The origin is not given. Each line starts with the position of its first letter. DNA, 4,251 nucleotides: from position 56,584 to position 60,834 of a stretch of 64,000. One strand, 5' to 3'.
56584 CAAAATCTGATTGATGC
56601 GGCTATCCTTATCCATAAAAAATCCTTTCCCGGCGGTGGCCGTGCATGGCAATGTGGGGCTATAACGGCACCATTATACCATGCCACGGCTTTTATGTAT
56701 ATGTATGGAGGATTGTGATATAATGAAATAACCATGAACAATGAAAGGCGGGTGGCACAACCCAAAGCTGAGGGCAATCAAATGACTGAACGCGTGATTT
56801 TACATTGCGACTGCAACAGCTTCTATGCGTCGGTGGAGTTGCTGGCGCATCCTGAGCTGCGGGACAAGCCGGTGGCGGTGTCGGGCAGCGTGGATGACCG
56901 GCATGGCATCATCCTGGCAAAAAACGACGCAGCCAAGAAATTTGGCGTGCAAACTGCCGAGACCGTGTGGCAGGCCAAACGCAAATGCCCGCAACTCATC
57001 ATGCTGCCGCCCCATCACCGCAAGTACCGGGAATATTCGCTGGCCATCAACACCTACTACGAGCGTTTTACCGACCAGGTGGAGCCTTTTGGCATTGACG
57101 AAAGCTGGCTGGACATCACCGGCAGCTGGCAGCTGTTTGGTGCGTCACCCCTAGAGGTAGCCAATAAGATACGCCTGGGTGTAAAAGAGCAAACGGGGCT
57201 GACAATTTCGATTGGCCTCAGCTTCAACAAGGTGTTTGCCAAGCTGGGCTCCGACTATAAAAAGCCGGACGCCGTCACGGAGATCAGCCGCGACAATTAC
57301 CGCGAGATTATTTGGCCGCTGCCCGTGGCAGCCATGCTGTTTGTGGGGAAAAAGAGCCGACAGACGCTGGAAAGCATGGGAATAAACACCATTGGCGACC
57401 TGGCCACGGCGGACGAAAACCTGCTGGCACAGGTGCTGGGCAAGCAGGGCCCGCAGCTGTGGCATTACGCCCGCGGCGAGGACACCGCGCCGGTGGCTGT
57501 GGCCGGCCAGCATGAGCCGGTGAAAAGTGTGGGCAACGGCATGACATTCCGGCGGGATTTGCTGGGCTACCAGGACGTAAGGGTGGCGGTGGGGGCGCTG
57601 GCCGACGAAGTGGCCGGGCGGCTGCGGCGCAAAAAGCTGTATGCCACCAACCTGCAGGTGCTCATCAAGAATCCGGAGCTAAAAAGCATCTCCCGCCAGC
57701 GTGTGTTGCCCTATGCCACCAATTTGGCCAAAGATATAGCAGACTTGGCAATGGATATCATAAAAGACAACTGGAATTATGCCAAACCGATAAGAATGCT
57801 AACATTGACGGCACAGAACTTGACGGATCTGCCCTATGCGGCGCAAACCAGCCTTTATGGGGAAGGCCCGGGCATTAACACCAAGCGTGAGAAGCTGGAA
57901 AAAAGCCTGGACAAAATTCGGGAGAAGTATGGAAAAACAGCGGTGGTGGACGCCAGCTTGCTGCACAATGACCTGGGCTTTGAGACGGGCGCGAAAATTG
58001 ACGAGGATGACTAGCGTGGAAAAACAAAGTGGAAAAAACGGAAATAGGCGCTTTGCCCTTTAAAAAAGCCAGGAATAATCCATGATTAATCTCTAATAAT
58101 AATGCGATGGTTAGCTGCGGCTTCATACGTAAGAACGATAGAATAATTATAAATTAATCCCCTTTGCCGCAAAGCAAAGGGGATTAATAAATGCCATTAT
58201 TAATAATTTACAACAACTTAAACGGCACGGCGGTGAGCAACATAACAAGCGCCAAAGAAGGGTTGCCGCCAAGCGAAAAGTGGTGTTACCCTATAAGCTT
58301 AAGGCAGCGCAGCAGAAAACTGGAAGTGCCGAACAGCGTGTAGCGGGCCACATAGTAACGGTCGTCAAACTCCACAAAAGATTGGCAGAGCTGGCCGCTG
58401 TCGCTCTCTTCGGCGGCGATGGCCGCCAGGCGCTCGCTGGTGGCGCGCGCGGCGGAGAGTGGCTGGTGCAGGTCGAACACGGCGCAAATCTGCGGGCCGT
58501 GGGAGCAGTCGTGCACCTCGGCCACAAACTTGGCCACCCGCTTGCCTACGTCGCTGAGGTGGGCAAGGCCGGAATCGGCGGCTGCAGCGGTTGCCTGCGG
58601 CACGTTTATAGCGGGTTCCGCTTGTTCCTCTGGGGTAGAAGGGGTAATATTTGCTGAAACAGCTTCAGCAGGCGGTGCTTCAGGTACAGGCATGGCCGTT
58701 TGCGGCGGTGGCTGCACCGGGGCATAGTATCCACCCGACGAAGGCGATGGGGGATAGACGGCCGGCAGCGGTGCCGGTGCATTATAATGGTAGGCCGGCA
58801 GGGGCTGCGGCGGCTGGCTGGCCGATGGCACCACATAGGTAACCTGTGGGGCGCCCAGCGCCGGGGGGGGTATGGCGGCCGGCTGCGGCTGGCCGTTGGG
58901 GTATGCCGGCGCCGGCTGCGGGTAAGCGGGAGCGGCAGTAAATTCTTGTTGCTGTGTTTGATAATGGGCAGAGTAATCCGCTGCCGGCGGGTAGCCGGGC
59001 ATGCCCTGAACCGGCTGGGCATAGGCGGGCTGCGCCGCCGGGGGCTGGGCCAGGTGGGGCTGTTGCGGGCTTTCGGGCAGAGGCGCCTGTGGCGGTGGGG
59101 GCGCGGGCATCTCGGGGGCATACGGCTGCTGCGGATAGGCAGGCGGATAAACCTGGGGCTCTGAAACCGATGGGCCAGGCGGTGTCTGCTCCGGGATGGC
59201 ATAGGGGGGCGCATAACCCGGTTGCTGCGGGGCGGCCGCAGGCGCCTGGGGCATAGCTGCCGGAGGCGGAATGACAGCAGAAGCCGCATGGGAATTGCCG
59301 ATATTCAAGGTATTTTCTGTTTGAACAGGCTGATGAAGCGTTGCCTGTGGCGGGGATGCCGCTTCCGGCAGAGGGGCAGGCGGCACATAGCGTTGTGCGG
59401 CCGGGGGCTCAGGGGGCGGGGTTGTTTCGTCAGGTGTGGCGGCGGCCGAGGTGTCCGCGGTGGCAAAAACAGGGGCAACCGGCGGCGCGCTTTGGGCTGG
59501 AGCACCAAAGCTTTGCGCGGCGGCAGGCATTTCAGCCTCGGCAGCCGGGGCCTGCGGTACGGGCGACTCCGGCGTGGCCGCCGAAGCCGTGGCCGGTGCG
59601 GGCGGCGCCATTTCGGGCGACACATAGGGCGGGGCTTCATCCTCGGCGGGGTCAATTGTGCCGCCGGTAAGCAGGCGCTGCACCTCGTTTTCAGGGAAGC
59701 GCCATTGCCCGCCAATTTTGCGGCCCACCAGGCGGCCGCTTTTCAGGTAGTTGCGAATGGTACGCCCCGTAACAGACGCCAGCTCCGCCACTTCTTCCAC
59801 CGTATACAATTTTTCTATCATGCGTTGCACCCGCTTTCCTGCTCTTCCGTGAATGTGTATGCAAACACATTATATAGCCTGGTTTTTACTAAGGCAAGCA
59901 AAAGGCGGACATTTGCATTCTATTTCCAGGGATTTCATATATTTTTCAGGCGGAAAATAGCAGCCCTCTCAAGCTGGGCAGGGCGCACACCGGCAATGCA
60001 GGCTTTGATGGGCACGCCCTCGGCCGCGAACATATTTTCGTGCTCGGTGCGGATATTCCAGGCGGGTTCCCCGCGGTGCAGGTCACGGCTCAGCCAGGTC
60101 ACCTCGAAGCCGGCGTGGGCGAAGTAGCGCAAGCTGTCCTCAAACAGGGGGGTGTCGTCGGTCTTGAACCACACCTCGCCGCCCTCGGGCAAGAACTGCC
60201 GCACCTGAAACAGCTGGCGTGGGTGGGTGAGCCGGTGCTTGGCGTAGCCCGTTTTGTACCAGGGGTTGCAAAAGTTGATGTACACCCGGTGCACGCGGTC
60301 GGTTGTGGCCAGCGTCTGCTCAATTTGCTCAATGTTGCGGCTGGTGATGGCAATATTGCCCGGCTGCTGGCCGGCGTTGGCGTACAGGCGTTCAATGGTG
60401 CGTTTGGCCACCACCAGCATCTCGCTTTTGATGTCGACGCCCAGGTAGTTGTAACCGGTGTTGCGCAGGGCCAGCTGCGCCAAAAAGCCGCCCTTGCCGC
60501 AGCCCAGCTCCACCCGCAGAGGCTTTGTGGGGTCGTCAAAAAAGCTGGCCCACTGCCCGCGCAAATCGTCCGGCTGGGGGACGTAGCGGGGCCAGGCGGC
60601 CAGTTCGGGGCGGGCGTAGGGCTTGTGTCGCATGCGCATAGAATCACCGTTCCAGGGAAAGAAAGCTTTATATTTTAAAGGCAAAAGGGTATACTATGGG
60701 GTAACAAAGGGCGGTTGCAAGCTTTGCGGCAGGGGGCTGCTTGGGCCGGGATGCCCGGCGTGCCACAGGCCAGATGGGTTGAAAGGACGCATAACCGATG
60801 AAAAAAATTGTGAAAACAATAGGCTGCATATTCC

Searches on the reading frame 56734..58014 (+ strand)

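Call 55: search_protein_families(library=pfam, proteins=[window:56734-58014:+], max_evalue=0.00001)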
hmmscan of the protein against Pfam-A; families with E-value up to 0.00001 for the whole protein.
window:56734-58014:+ (426 aa): 3 families
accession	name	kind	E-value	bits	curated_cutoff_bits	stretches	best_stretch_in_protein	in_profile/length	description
PF00817.25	IMS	-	1.1e-44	152.4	23.2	1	25-174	1-148/148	impB/mucB/samB family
PF11799.13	IMS_C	-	5.2e-22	78.8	20.7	1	264-365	2-101/109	impB/mucB/samB family C-terminal domain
PF21999.2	IMS_HHH_1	-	3.6e-07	31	27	1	204-250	6-53/53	DNA polymerase-iota, thumb domain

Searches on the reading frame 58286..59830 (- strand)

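Call 55: search_protein_families(library=pfam, proteins=[window:58286-59830:-], max_evalue=0.00001)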
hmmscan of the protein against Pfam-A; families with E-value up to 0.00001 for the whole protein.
window:58286-59830:- (514 aa): 1 family
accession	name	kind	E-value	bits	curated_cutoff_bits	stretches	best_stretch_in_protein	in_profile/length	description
PF12728.13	HTH_17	-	2.2e-11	44.3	27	1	8-56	1-49/51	Helix-turn-helix domain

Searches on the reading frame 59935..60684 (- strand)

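Call 56: search_protein_families(library=pfam, proteins=[window:59935-60684:-], max_evalue=0.00001)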
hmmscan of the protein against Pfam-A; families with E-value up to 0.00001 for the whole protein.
window:59935-60684:- (249 aa): 4 families
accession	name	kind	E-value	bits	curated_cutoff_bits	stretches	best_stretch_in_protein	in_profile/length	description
PF02390.23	Methyltransf_4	-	2.1e-28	99.4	24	1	54-227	2-171/173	Putative methyltransferase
PF13649.12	Methyltransf_25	-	7.8e-07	30.1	27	1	59-134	3-71/97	Methyltransferase domain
PF08242.18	Methyltransf_12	-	1e-06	29.8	30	1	58-105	1-48/98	Methyltransferase domain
PF13847.12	Methyltransf_31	-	1e-06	28.9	27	1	59-128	9-72/145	Methyltransferase domain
